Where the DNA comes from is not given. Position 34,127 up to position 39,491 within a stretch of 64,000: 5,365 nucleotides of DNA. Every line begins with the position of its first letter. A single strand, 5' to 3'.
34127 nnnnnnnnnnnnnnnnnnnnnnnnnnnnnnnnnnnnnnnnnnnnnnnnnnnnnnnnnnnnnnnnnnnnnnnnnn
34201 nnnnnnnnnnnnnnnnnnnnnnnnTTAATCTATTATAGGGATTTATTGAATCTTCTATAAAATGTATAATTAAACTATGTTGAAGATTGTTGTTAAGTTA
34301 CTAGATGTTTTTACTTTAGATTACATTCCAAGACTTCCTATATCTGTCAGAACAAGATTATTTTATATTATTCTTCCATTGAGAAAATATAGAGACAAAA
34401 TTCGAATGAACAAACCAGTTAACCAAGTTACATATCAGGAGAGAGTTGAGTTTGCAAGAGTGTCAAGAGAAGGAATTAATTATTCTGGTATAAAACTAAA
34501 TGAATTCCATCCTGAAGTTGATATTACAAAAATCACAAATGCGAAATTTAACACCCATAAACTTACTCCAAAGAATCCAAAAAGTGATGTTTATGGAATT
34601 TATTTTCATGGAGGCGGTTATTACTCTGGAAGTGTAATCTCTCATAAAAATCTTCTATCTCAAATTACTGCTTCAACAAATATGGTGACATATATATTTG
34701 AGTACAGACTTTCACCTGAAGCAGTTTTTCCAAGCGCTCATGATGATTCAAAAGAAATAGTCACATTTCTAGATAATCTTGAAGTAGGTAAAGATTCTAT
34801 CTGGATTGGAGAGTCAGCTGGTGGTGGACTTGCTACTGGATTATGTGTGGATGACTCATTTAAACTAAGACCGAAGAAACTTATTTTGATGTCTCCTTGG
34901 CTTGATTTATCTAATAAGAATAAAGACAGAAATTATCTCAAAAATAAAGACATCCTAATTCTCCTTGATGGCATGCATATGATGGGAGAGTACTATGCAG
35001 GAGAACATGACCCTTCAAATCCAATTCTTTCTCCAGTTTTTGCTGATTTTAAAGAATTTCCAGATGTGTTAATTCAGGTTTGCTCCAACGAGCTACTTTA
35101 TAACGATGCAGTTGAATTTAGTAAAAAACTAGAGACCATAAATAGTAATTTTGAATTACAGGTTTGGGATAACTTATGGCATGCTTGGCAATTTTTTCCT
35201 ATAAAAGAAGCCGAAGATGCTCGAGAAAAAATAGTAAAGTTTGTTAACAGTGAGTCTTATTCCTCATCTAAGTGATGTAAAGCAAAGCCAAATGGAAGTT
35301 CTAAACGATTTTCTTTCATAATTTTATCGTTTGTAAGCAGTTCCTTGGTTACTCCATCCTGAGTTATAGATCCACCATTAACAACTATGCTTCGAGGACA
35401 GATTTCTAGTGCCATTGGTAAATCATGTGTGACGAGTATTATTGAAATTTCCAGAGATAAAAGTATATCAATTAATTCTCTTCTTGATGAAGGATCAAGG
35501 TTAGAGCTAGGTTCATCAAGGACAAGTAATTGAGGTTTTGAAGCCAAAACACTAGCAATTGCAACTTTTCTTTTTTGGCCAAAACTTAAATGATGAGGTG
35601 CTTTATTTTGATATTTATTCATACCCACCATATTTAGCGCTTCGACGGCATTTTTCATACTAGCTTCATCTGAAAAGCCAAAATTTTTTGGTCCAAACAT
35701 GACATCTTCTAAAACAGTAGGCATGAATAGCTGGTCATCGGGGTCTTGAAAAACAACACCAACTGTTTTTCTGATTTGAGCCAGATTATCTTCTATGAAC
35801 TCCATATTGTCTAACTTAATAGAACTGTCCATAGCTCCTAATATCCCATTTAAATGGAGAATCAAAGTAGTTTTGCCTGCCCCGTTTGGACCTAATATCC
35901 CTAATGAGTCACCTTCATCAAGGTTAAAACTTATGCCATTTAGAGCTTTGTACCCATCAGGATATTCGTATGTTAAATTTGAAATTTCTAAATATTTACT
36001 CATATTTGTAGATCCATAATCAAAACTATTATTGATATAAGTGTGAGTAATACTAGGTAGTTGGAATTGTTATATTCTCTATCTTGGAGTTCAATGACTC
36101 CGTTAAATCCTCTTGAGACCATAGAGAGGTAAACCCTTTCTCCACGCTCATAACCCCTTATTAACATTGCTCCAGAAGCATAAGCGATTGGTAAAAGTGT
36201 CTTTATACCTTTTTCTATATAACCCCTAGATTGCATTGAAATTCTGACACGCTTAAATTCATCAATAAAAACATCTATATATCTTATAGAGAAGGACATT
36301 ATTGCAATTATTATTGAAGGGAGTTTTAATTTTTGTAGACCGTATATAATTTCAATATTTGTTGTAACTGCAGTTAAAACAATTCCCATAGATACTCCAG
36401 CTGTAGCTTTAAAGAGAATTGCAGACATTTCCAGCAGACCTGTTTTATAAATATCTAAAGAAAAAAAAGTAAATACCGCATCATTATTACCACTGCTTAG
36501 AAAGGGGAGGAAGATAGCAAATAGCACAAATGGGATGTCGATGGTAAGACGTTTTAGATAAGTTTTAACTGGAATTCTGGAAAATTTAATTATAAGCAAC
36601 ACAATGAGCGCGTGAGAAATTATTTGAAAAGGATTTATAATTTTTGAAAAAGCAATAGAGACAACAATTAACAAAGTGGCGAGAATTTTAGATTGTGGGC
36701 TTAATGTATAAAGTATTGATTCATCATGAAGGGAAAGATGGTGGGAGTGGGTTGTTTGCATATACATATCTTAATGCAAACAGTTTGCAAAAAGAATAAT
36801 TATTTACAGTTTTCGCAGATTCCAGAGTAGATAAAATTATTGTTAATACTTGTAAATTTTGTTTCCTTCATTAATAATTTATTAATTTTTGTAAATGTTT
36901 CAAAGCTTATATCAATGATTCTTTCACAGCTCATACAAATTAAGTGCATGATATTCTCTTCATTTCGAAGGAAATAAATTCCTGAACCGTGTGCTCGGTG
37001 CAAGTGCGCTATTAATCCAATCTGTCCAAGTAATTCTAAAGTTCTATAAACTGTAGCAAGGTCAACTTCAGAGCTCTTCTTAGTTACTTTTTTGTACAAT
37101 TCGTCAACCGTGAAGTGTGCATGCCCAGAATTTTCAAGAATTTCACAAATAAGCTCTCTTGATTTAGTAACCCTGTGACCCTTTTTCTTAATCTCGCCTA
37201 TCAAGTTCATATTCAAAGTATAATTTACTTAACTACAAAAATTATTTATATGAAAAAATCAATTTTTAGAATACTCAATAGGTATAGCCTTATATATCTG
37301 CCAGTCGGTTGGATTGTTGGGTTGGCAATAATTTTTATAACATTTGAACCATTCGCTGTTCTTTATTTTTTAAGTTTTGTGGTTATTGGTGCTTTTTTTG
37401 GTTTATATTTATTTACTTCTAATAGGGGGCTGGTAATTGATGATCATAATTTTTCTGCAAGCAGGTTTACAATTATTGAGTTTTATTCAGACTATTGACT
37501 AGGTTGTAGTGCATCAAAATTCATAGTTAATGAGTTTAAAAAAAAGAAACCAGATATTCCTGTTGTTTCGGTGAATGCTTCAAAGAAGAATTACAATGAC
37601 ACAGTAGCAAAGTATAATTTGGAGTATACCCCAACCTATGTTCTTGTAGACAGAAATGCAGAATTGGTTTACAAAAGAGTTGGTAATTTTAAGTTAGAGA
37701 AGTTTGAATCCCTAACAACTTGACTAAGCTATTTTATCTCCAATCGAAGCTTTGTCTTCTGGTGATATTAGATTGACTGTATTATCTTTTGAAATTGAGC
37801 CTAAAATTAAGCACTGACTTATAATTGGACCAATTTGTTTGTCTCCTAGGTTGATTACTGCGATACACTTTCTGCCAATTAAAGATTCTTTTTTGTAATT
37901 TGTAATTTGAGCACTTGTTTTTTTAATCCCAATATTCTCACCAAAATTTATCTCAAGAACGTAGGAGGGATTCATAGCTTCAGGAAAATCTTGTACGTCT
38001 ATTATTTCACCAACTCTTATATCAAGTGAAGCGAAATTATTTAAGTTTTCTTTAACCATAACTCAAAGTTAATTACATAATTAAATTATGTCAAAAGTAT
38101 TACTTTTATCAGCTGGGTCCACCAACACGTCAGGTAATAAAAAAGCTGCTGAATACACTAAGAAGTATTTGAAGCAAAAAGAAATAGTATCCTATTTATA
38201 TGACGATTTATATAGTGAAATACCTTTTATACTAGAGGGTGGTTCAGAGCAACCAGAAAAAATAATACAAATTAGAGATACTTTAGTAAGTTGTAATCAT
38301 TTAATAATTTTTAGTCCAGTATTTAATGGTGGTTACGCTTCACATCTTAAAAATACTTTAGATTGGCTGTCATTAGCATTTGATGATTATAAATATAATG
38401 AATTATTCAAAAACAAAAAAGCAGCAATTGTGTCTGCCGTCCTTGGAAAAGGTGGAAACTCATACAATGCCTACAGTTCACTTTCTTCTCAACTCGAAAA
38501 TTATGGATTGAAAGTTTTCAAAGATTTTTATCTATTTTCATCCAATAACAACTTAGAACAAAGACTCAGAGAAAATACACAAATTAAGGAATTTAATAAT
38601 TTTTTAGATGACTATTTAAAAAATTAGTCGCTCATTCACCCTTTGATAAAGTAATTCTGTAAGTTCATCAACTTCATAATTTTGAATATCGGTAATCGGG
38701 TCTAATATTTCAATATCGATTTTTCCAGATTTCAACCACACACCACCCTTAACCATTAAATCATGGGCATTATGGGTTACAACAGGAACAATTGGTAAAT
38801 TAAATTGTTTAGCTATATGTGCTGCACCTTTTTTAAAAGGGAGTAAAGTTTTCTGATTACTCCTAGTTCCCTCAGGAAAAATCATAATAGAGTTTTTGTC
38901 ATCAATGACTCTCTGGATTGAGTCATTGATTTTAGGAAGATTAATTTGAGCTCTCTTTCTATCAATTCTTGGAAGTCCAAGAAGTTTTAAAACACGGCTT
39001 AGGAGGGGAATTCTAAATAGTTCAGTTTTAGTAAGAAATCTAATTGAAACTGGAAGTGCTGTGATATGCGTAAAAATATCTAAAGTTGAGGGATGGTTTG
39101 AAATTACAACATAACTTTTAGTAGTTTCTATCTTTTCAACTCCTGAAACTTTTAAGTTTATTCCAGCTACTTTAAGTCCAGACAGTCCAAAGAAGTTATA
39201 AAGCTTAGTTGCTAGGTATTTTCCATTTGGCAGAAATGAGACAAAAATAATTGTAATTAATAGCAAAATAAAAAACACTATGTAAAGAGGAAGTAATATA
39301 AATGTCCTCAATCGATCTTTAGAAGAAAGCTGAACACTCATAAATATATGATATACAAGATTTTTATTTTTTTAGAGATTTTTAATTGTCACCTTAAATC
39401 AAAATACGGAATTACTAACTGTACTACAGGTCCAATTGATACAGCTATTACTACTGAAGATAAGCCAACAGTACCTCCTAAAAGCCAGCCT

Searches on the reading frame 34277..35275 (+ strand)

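Call 23: search_protein_families(library=ncbifam, proteins=[window:34277-35275:+], max_evalue=0.00001)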
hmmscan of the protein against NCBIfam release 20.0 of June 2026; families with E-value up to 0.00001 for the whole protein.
window:34277-35275:+ (332 aa): 7 families
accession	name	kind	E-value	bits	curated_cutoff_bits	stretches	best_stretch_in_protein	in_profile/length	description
NF058651.1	GESAG_HSLs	subfamily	2.4e-52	177.8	430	1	79-310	42-276/296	GESAG motif subfamily hormone-sensitive lipase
NF058649.1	GTSAG_HSLs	subfamily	1.2e-26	93.9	380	1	80-325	64-310/312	GTSAG motif subfamily hormone-sensitive lipase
NF058653.1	LipP1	equivalog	8.8e-24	83.9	350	1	98-320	65-294/300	LipP1 family hormone-sensitive lipase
NF007547.0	PRK10162.1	equivalog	1.8e-11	43.5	389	1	100-318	80-310/321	acetyl esterase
NF058650.1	GCSAG_HSLs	subfamily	4.8e-11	42.8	410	0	240-324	223-310/314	GCSAG motif subfamily hormone-sensitive lipase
NF033149.0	CHL_hydrolase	equivalog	1.1e-09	37.7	500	1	107-289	78-269/310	chloramphenicol hydrolase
NF052352.1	TriaclglyLipLipYMycb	equivalog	3.9e-09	36.1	450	1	176-307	261-380/397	triacylglycerol lipase LipY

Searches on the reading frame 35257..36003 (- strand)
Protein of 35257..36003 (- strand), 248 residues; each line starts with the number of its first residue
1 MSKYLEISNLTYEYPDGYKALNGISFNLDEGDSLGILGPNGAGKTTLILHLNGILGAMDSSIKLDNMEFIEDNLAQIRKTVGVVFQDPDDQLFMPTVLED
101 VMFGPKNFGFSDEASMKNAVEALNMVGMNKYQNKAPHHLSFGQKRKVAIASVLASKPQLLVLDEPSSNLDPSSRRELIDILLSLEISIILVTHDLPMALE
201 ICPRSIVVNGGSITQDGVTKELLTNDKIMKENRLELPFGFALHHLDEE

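Call 10: search_protein_families(library=pfam, proteins=[window:35257-36003:-], max_evalue=0.01)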
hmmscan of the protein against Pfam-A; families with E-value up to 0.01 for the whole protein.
window:35257-36003:- (248 aa): 5 families
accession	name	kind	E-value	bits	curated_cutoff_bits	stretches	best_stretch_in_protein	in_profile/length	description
PF00005.33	ABC_tran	-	3.6e-29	102.5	25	1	21-166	1-136/137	ABC transporter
PF13304.12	AAA_21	-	9.5e-15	55.9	27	1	122-194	221-299/304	AAA domain, putative AbiEii toxin, Type IV TA system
PF02463.25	SMC_N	-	5.1e-07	29.8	40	1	35-197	28-201/220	RecF/RecN/SMC N terminal domain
PF13476.12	AAA_23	-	0.00058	21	27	1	26-63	15-51/201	AAA domain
PF13175.12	AAA_15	-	0.0089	16.1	32.1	0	18-111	11-92/374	AAA ATPase domain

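Call 38: search_protein_families(library=ncbifam, proteins=[window:35257-36003:-], max_evalue=0.001)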
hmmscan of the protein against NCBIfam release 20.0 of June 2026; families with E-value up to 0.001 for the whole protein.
window:35257-36003:- (248 aa): 191 families (the best 25 are shown)
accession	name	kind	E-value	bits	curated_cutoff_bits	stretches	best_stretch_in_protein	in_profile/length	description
TIGR04521.1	ECF_ATPase_2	equivalog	2.4e-66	223.7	330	1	6-240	2-250/279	energy-coupling factor transporter ATPase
TIGR04520.1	ECF_ATPase_1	equivalog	1.6e-65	221.2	315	1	6-243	2-244/269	energy-coupling factor transporter ATPase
NF010171.0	PRK13652.1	equivalog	5e-62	209.5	476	1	5-238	4-241/277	cobalt transporter ATP-binding subunit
NF010156.0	PRK13635.1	equivalog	1.3e-59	201.7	392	1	3-244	4-249/279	energy-coupling factor ABC transporter ATP-binding protein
NF010157.0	PRK13636.1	equivalog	9.8e-59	198.8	463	1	3-237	4-244/285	cobalt transporter ATP-binding subunit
TIGR01166.1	cbiO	subfamily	1.1e-55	188.1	211.8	1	14-197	1-189/190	cobalt ABC transporter, ATP-binding protein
NF010170.0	PRK13651.1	equivalog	2e-55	187.9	432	2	73-236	99-266/308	cobalt transporter ATP-binding subunit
NF010155.0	PRK13634.1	equivalog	9.7e-55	185.9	413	1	15-241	17-252/290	energy-coupling factor ABC transporter ATP-binding protein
NF010158.0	PRK13637.1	equivalog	6.4e-53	179.7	390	1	6-237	4-247/287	energy-coupling factor transporter ATPase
NF010167.0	PRK13648.1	subfamily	1.6e-47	162.2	241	1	6-242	9-249/269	energy-coupling factor transporter ATPase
NF010153.0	PRK13631.1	equivalog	2e-44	151.9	463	1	16-237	37-278/320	cobalt transporter ATP-binding subunit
NF010166.0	PRK13646.1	equivalog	2.1e-44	151.9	458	1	9-237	7-248/286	energy-coupling factor transporter ATPase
NF007027.0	PRK09493.1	equivalog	5e-38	130.8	379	1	18-226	14-227/240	glutamine ABC transporter ATP-binding protein GlnQ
TIGR03265.1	PhnT2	equivalog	1.1e-37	130.1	457.7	1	2-225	2-225/353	putative 2-aminoethylphosphonate ABC transporter ATP-binding protein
TIGR02315.1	ABC_phnC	equivalog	1.4e-37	129.4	266.1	1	5-224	2-235/243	phosphonate ABC transporter ATP-binding protein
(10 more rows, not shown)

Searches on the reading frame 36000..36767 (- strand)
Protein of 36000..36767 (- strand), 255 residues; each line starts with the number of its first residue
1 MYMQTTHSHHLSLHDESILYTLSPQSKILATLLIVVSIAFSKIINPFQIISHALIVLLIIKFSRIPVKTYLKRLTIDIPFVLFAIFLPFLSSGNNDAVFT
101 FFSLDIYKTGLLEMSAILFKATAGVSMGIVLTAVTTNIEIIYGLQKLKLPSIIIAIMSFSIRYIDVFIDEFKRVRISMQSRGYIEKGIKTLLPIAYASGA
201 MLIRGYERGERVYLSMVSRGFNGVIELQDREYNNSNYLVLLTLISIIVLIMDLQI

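Call 10: search_protein_families(library=pfam, proteins=[window:36000-36767:-], max_evalue=0.01)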
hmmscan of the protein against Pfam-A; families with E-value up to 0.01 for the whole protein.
window:36000-36767:- (255 aa): 1 family
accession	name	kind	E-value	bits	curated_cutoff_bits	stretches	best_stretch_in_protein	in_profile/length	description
PF02361.21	CbiQ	-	5e-29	101.9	25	1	16-223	2-210/216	Cobalt transport protein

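Call 38: search_protein_families(library=ncbifam, proteins=[window:36000-36767:-], max_evalue=0.001)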
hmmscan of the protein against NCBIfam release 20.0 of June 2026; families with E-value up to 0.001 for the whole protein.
window:36000-36767:- (255 aa): 2 families
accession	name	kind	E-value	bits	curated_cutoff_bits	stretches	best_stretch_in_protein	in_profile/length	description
TIGR02454.1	ECF_T_CbiQ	equivalog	3.4e-36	124.9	111.8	1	23-219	2-200/200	cobalt ECF transporter T component CbiQ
NF012029.0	PRK15485.1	equivalog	9.7e-07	29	303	1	20-203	14-196/225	energy-coupling factor ABC transporter transmembrane protein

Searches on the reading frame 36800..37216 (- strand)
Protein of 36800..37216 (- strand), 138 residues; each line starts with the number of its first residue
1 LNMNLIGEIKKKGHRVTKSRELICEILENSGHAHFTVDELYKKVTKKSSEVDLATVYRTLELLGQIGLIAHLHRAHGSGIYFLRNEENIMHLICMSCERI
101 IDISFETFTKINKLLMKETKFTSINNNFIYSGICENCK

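Call 10: search_protein_families(library=pfam, proteins=[window:36800-37216:-], max_evalue=0.01)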
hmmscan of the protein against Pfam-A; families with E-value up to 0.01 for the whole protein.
window:36800-37216:- (138 aa): 1 family
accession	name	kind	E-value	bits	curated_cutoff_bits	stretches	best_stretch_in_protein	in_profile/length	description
PF01475.25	FUR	-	4.1e-28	98.4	23.1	1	11-126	1-116/121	Ferric uptake regulator family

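Call 38: search_protein_families(library=ncbifam, proteins=[window:36800-37216:-], max_evalue=0.001)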
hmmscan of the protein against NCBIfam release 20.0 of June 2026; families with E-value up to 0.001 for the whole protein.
window:36800-37216:- (138 aa): 10 families
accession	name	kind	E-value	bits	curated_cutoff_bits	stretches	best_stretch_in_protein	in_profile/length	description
NF051892.1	TransRegFurBacil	equivalog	2.6e-22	79.5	220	1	8-138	11-144/149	ferric iron uptake transcriptional regulator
NF052545.1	TransRegPerRClab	equivalog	2.3e-20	73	180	1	7-138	6-135/138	transcriptional regulator PerR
NF006999.0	PRK09462.1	equivalog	7.6e-19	67.8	146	1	8-136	7-135/148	ferric iron uptake transcriptional regulator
NF047406.1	TransRegPerRTherm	equivalog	6.8e-16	58.7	200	1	14-138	4-126/130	manganese-dependent transcriptional regulator PerR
NF045678.1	TransRegIrrA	equivalog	5.8e-15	55.4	150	1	8-108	12-111/138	iron response transcriptional regulator IrrA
NF045677.1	FeRespRegIrr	equivalog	1.6e-14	54.1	170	1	9-107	4-101/127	Fur family transcriptional regulator Irr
NF051891.1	TransRegFurHelico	equivalog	2.5e-12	46.9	200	1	7-138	16-146/148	ferric iron uptake transcriptional regulator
NF047462.1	FUR_perox_PerRA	exception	9.7e-06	26.1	200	1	11-114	14-117/142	peroxide-responsive transcriptional repressor PerRA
NF047461.1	FUR_perox_PerRB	exception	0.00021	21.2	250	1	19-118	31-128/143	peroxide-responsive transcriptional repressor PerRB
NF008646.0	PRK11639.1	equivalog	0.00039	20.2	167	1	14-138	22-147/171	zinc uptake transcriptional repressor Zur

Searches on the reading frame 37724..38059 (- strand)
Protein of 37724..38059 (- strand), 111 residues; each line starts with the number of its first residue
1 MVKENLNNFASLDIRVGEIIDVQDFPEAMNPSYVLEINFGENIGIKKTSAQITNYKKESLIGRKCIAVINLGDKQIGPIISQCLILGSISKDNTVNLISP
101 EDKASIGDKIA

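Call 10: search_protein_families(library=pfam, proteins=[window:37724-38059:-], max_evalue=0.01)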
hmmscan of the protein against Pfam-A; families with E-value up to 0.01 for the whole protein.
window:37724-38059:- (111 aa): 1 family
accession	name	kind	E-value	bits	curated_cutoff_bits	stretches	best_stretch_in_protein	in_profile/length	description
PF01588.26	tRNA_bind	-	3.3e-13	50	27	1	14-109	1-96/96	Putative tRNA binding domain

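Call 38: search_protein_families(library=ncbifam, proteins=[window:37724-38059:-], max_evalue=0.001)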
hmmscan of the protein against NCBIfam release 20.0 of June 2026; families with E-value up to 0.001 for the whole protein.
window:37724-38059:- (111 aa): 9 families
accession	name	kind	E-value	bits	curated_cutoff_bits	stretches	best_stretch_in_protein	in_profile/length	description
NF007494.0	PRK10089.1-3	equivalog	8.5e-39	132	109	1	5-111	5-112/112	tRNA-binding protein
TIGR02222.1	chap_CsaA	subfamily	1.7e-37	127.7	119.65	1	7-111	2-107/107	export-related chaperone CsaA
NF007495.0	PRK10089.1-4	equivalog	1.5e-32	112.4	117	1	6-110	7-112/113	tRNA-binding protein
NF007493.0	PRK10089.1-2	equivalog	2.1e-32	111.5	160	1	5-110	5-111/112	tRNA-binding protein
NF007496.0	PRK10089.1-5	equivalog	9.3e-25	87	171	1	5-111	3-109/109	chaperone CsaA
NF001100.0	PRK00133.1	equivalog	1.6e-13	50.1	587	1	5-110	572-675/676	methionine--tRNA ligase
TIGR00399.1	metG_C_term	equivalog_domain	3.6e-12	46.3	116.65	1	6-110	36-138/139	methionine--tRNA ligase subunit beta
NF007492.0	PRK10089.1-1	equivalog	1.7e-11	44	150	1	6-109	6-108/110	tRNA-binding protein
NF008900.0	PRK12267.1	equivalog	3.1e-10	39.2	598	1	6-110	545-647/648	methionine--tRNA ligase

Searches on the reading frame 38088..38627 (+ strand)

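Call 10: search_protein_families(library=pfam, proteins=[window:38088-38627:+], max_evalue=0.01)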
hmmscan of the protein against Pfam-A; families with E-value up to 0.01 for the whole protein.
window:38088-38627:+ (179 aa): 2 families
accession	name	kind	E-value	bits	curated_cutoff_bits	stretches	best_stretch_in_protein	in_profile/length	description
PF03358.20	FMN_red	-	2.2e-18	66.8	24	1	3-124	2-122/152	NADPH-dependent FMN reductase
PF02525.22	Flavodoxin_2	-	2e-07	31.4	27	1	3-132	2-151/198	Flavodoxin-like fold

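Call 38: search_protein_families(library=ncbifam, proteins=[window:38088-38627:+], max_evalue=0.001)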
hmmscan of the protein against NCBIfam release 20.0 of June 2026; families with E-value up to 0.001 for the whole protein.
window:38088-38627:+ (179 aa): 0 families

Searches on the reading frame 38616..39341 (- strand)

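Call 38: search_protein_families(library=ncbifam, proteins=[window:38616-39341:-], max_evalue=0.001)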
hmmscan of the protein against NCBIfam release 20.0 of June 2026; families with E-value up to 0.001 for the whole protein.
window:38616-39341:- (241 aa): 10 families
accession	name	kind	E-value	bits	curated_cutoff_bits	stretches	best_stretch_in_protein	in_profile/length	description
TIGR00530.1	AGP_acyltrn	subfamily_domain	8e-34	116.2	102.95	1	60-189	1-129/130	1-acylglycerol-3-phosphate O-acyltransferase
NF011593.0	PRK15018.1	equivalog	3e-19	69.7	501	1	21-230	11-217/245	1-acylglycerol-3-phosphate O-acyltransferase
NF006386.0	PRK08633.1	equivalog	6.2e-16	57.3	1221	1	20-188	393-550/1147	acyl-[ACP]--phospholipid O-acyltransferase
NF052553.1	LyOrLpactfOlsABRUA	equivalog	5.2e-12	45.5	300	1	11-177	5-167/263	lyso-ornithine lipid O-acyltransferase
NF010621.0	PRK14014.1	domain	1.1e-10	41.1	186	1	57-162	69-187/301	acetyltransferase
NF052552.1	LyOrLpactfOlsARHOCB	equivalog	1.6e-10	40.4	300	1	19-171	33-178/271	lyso-ornithine lipid O-acyltransferase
NF058536.1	LPAAT_acyl_YihG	equivalog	3e-09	36.5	260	1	57-161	64-181/290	1-acylglycerol-3-phosphate O-acyltransferase, YihG family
NF005291.0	PRK06814.1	equivalog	3.7e-09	35.1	1349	1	59-188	437-562/1140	acyl-[ACP]--phospholipid O-acyltransferase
NF005959.0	PRK08043.1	equivalog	0.00023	19.5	886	1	62-191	15-139/719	bifunctional acyl-ACP--phospholipid O-acyltransferase/long-chain-fatty-acid--ACP ligase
NF052615.1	orn_lipid_OlsF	equivalog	0.00036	19.2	620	1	63-190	68-197/570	bifunctional ornithine lipid synthase OlsF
